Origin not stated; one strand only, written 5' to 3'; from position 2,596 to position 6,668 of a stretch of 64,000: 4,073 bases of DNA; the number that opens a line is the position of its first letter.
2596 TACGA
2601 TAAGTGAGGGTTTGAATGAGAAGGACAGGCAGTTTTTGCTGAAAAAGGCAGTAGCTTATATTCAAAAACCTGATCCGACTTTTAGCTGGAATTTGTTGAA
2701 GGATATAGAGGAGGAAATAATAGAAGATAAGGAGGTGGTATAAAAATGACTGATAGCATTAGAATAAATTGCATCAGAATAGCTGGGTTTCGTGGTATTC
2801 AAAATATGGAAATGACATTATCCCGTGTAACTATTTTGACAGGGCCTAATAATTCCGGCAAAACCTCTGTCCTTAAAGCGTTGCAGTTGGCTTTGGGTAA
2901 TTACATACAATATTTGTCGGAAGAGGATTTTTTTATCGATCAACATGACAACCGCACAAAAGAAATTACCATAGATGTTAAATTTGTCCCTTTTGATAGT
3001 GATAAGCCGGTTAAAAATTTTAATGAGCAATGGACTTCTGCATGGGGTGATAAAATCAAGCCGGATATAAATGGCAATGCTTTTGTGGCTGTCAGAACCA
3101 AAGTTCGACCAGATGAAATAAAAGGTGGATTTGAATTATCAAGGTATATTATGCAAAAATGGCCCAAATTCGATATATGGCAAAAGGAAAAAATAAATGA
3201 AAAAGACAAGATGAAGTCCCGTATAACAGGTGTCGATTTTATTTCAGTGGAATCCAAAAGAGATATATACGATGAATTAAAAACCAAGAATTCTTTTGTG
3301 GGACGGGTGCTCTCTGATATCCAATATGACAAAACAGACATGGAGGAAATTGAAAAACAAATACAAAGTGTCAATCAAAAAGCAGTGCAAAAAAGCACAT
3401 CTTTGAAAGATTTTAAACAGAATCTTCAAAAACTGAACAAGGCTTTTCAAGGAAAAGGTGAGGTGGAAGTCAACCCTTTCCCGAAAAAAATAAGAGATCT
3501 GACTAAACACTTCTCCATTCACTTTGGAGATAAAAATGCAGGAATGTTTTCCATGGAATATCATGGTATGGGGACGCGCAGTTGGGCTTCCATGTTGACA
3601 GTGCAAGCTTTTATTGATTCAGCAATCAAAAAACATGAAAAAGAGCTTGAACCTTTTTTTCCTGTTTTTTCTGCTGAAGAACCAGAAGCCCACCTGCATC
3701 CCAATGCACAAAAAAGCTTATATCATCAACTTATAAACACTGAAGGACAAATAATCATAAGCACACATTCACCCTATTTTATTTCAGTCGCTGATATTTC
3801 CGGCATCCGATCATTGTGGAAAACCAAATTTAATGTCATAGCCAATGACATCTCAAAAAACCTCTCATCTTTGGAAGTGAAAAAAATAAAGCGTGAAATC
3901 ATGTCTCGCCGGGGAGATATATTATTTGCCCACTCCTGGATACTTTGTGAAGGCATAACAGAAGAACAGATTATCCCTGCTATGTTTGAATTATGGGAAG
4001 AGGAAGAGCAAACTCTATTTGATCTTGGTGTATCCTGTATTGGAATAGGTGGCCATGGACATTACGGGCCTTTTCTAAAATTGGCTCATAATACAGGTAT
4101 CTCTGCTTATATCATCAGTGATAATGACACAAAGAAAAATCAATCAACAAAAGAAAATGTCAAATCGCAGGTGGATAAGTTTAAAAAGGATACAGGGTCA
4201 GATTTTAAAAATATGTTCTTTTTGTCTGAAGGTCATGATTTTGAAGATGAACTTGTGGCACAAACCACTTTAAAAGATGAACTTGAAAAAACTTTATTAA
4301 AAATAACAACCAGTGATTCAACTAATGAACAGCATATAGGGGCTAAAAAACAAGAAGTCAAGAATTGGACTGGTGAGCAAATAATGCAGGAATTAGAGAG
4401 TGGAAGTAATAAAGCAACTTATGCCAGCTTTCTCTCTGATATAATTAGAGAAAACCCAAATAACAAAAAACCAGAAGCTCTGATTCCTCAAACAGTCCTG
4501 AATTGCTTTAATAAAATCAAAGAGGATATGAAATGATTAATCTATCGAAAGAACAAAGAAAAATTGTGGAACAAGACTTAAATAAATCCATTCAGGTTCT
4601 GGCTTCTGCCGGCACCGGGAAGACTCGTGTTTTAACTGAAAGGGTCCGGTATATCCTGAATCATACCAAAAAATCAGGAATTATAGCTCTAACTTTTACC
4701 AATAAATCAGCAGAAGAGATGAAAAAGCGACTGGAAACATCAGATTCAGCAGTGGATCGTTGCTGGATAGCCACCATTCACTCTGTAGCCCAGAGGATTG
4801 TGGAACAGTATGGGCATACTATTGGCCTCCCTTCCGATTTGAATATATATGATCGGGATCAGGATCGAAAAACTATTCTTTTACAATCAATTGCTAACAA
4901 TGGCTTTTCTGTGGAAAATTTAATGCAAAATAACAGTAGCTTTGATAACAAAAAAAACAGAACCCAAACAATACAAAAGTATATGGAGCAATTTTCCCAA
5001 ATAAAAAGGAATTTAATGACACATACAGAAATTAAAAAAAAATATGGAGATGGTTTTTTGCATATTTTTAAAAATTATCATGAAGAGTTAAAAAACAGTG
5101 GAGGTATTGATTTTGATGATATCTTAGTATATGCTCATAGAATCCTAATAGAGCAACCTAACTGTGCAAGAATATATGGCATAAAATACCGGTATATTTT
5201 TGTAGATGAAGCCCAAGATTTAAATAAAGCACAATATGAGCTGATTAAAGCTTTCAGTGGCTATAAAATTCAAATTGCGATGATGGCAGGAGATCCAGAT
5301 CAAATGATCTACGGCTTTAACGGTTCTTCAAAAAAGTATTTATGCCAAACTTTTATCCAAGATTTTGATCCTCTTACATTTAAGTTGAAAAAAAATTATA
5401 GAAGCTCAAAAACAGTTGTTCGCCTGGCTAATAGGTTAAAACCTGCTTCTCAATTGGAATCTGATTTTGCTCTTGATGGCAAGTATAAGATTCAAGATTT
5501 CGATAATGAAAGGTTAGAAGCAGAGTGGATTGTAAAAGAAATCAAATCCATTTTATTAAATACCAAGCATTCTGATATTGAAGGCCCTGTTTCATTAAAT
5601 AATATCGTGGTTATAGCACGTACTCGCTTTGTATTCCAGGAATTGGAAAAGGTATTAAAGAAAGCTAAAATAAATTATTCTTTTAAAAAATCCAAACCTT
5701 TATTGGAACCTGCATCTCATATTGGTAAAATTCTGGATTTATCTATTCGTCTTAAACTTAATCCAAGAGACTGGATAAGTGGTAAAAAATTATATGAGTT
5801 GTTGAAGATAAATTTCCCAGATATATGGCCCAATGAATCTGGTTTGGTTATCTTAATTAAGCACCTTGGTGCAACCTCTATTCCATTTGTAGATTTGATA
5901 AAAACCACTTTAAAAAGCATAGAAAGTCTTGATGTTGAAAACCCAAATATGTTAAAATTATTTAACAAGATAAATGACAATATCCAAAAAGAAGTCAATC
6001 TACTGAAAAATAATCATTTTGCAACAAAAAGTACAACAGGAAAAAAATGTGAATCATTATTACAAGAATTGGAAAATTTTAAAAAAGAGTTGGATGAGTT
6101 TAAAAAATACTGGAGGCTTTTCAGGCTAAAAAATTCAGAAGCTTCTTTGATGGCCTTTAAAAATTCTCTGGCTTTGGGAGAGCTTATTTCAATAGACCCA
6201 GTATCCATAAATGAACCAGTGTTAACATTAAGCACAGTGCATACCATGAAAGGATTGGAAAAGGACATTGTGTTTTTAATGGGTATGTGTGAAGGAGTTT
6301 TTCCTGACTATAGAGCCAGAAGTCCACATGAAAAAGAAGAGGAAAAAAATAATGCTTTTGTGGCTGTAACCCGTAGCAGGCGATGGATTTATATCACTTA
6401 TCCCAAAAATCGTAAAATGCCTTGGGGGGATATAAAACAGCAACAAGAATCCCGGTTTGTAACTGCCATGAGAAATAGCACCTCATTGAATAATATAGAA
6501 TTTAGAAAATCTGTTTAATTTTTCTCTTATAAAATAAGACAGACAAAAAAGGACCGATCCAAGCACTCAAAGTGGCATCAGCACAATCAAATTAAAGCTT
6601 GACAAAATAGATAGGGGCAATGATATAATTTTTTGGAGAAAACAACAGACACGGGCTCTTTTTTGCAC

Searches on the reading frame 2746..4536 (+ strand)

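Call 58: search_protein_families(library=padloc, proteins=[window:2746-4536:+], max_evalue=0.00001)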
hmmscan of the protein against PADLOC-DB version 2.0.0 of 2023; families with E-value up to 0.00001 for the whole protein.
window:2746-4536:+ (596 aa): 89 families (the best 25 are shown)
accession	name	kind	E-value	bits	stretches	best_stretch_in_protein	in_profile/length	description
PDLC00067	GajA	-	9.6e-210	696.1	1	4-595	2-600/604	AAA ATPase domain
PDLC00094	GajA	-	1.8e-65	219.5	1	8-568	4-544/569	AAA ATPase domain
PDLC00062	GajA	-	2.9e-63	212.3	2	6-374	2-372/639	AAA ATPase domain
PDLC00070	GajA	-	1e-49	167.7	1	6-539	2-520/596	AAA ATPase domain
PDLC02358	Old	-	1.4e-40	137.7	1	5-575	2-565/578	Old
PDLC00072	GajA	-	2.4e-35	120.2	1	154-482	194-522/709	AAA ATPase domain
PDLC00096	GajA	-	6.8e-34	115.6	2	197-476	185-470/630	AAA ATPase domain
PDLC00090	GajA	-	4.7e-33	112.8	1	6-495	2-508/659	AAA ATPase domain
PDLC00071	GajA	-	6.1e-33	112.5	1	9-528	5-491/588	AAA ATPase domain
PDLC00063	GajA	-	9.2e-33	111.7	2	163-511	194-574/679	AAA ATPase domain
PDLC00086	GajA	-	1.8e-32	110.9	2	307-567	306-568/600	AAA ATPase domain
PDLC00091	GajA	-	3.9e-32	109.8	1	8-573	4-605/627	AAA ATPase domain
PDLC00065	GajA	-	5.9e-32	109.3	1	63-573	113-588/670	AAA ATPase domain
PDLC02979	AriA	-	4.7e-31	106.9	1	7-346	3-373/373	-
PDLC00093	GajA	-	1.5e-30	104.5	2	184-481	253-575/736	AAA ATPase domain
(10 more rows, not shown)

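Call 59: search_protein_families(library=pfam, proteins=[window:2746-4536:+], max_evalue=0.00001)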
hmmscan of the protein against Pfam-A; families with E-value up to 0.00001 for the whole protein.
window:2746-4536:+ (596 aa): 6 families
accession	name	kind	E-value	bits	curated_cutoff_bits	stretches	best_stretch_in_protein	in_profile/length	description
PF13175.12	AAA_15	-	2.1e-30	107.1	32.1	1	7-346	3-374/374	AAA ATPase domain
PF13304.12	AAA_21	-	5.9e-20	73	27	2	228-347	220-304/304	AAA domain, putative AbiEii toxin, Type IV TA system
PF11398.14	DUF2813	-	5.9e-17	62.5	21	1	9-100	5-100/372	Protein of unknown function (DUF2813)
PF20469.4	OLD-like_TOPRIM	-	6.5e-15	55.9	23.2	1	393-461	1-67/67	Overcoming lysogenization defect protein-like, TOPRIM domain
PF13476.12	AAA_23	-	2.6e-08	35.2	27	1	10-231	2-197/201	AAA domain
PF02463.25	SMC_N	-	1.2e-06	28.5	40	0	7-53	2-52/220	RecF/RecN/SMC N terminal domain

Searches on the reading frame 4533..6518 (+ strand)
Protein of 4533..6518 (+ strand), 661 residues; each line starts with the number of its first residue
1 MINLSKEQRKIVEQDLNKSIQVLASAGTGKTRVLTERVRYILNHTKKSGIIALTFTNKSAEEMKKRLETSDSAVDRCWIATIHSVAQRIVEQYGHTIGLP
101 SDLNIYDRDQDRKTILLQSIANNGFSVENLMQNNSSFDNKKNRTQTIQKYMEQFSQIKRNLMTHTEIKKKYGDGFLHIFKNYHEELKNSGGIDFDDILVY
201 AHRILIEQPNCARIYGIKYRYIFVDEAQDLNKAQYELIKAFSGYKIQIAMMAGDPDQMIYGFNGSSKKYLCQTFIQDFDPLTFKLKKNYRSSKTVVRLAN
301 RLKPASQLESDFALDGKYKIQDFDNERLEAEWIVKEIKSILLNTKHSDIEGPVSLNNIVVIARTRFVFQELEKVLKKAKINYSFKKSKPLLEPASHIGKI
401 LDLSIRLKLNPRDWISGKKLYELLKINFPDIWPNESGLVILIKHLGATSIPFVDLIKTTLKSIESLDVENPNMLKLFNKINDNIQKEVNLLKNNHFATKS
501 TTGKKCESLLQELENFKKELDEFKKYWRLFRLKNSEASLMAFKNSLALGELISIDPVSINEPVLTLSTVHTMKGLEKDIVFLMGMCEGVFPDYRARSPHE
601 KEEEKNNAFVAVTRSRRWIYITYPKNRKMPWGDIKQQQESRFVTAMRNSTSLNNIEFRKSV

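Call 58: search_protein_families(library=padloc, proteins=[window:4533-6518:+], max_evalue=0.00001)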
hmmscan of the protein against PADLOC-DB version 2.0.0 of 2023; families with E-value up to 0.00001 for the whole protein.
window:4533-6518:+ (661 aa): 51 families (the best 25 are shown)
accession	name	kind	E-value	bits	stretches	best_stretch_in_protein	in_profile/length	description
PDLC00132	GajB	-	2.9e-239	793.9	1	1-646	1-623/625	UrvD helicase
PDLC00114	GajB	-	3.7e-82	274.8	1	3-647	7-630/635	UrvD helicase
PDLC00117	GajB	-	4.8e-68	228.1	1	5-650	17-600/604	UrvD helicase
PDLC03802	RTasHel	-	8.2e-68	227.8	2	4-379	6-336/675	DRT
PDLC00127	GajB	-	7.6e-56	187.8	2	3-386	8-368/594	UrvD helicase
PDLC00121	GajB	-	9.2e-54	180.9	2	4-386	6-364/565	UrvD helicase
PDLC00123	GajB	-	1.8e-45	153.6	3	145-383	105-333/540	UrvD helicase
PDLC00103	GajB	-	2.3e-44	150.4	1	4-644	17-599/612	UrvD helicase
PDLC00119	GajB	-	5.4e-41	139.2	1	14-304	12-301/565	UrvD helicase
PDLC00130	GajB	-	1.2e-40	137.4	2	1-305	1-292/589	UrvD helicase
PDLC00107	GajB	-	2.5e-40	136.7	2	6-350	18-349/587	UrvD helicase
PDLC00129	GajB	-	5.5e-35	119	1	1-379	9-372/594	UrvD helicase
PDLC00138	GajB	-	1.8e-33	114.1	1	2-343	3-342/581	UrvD helicase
PDLC00122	GajB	-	3.7e-32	109.9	1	2-395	3-325/502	UrvD helicase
PDLC00133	GajB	-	1.2e-30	104.8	1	3-379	11-362/382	UrvD helicase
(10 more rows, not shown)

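Call 59: search_protein_families(library=pfam, proteins=[window:4533-6518:+], max_evalue=0.00001)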
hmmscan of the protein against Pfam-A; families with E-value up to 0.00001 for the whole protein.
window:4533-6518:+ (661 aa): 3 families
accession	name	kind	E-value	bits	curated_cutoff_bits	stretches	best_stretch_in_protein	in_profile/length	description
PF00580.27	UvrD-helicase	-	2.9e-60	204.7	23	1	4-270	1-263/271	UvrD/REP helicase N-terminal domain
PF13361.12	UvrD_C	-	3e-30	106.3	25.6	1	284-625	2-349/350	UvrD-like helicase C-terminal domain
PF13245.12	AAA_19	-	5e-21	75.7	25.1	1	8-262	1-133/134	AAA domain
